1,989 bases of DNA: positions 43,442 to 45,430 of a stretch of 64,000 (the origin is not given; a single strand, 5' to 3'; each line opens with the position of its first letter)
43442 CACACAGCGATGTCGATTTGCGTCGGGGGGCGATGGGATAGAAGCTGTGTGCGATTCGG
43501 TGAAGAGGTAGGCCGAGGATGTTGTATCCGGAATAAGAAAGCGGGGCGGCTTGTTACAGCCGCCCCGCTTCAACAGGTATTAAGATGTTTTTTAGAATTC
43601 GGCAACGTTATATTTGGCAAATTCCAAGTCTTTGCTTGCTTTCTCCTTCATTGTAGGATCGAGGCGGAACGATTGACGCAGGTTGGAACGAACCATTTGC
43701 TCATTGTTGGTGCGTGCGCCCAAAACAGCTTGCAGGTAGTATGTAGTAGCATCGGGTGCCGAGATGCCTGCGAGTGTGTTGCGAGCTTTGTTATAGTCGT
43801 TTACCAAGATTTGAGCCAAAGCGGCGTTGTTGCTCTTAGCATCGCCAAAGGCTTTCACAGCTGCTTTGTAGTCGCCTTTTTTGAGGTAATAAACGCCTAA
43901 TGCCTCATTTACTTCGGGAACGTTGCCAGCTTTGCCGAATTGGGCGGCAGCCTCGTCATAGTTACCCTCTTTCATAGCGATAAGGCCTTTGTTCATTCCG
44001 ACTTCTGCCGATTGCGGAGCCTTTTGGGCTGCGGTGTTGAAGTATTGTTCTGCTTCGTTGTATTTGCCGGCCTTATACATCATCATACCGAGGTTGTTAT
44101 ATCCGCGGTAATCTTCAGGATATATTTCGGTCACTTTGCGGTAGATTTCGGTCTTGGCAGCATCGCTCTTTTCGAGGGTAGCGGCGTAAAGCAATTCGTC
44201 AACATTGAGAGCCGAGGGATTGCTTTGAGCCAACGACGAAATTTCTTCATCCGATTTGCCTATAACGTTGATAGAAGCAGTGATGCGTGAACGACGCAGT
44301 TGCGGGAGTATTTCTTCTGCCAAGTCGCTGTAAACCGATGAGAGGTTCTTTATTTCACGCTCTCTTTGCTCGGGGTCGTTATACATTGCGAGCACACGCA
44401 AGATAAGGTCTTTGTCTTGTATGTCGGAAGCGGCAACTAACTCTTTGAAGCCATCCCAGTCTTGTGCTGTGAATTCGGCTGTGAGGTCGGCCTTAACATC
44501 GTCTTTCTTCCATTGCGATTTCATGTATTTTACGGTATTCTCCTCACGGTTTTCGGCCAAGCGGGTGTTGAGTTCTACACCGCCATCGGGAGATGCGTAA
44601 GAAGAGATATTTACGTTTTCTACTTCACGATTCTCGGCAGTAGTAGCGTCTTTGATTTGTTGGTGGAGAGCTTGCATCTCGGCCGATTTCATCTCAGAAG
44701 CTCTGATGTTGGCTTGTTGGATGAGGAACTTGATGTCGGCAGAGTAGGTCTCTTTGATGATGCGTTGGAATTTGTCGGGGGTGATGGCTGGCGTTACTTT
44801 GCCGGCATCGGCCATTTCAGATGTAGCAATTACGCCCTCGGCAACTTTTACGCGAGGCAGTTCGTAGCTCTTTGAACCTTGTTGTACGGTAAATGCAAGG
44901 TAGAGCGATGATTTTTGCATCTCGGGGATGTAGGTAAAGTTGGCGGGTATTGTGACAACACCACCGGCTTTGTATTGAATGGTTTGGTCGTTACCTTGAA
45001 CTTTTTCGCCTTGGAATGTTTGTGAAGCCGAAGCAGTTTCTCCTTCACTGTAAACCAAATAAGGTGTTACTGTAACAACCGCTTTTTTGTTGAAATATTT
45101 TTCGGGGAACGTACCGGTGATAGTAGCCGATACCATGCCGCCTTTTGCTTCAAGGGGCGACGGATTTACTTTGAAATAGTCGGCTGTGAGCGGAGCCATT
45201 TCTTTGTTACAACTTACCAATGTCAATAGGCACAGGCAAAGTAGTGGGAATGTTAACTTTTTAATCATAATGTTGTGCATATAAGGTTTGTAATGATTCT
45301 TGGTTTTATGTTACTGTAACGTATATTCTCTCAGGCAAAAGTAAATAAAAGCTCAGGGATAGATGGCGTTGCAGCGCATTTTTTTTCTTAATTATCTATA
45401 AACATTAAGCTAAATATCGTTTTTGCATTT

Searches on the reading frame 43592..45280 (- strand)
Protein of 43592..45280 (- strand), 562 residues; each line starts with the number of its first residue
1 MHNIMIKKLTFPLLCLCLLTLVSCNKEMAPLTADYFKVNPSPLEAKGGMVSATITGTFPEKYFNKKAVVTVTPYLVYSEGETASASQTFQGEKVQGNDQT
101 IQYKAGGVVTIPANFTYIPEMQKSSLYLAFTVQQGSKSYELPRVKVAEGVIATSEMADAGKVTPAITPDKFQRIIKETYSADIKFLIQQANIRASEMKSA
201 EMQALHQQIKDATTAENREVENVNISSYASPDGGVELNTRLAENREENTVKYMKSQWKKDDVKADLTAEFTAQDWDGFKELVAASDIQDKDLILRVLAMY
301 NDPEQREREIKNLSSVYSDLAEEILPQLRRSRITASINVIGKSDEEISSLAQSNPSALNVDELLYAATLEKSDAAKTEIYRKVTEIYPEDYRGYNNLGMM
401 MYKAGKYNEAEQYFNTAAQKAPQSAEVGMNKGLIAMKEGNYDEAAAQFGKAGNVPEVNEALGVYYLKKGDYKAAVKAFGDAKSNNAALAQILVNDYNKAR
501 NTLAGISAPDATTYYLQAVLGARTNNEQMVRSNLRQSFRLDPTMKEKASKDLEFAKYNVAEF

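Call 97: search_protein_families(library=ncbifam, proteins=[window:43592-45280:-], max_evalue=0.00001)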
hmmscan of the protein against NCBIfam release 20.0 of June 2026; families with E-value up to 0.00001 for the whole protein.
window:43592-45280:- (562 aa): 6 families
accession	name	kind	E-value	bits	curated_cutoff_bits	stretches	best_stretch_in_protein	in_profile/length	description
TIGR02521.1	type_IV_pilW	equivalog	1.9e-09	37.4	154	1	365-476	74-190/234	type IV pilus biogenesis/stability protein PilW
NF040959.1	MamA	equivalog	2.9e-09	36.7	200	1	374-479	88-197/204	magnetosome protein MamA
TIGR02917.1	PEP_TPR_lipo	equivalog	3e-09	35.3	312.2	1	368-448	205-284/899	XrtA/PEP-CTERM system TPR-repeat protein PrsT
TIGR04510.1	mod_pep_cyc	subfamily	2.2e-07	29.8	400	1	365-488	476-601/814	putative peptide modification system cyclase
NF033762.1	social_mot_Tgl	equivalog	5.7e-07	29.1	225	1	386-499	131-248/252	social motility TPR repeat lipoprotein Tgl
NF033920.0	C39_PA2778_fam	equivalog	9.9e-07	28.4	150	1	368-451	165-250/255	PA2778 family cysteine peptidase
